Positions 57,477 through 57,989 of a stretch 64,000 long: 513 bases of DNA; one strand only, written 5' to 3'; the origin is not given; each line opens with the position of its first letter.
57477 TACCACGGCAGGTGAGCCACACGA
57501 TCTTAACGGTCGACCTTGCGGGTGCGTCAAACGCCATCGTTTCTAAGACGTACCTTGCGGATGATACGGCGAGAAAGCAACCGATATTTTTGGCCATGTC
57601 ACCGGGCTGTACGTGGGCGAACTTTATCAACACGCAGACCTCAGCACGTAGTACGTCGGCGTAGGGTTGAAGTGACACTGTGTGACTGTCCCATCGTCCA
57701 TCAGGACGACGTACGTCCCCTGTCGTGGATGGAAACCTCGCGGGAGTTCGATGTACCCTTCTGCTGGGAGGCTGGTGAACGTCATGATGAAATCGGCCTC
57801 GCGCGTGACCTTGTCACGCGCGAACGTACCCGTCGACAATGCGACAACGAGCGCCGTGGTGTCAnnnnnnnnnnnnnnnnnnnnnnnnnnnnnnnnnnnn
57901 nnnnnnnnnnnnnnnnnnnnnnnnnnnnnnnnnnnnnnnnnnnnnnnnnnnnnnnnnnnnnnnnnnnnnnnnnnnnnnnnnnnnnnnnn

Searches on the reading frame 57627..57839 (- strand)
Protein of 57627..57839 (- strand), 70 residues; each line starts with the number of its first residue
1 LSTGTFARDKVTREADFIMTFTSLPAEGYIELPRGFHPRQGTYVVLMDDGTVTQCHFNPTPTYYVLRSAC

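Call 81: search_protein_families(library=pfam, proteins=[window:57627-57839:-], max_evalue=1)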
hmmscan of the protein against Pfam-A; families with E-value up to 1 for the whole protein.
window:57627-57839:- (70 aa): 1 family
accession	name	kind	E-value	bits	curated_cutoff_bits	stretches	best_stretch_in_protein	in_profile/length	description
PF25627.1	Polyoma_VP2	-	0.066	12.7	30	1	13-67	260-313/356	Polyomaviruses capsid protein VP2 family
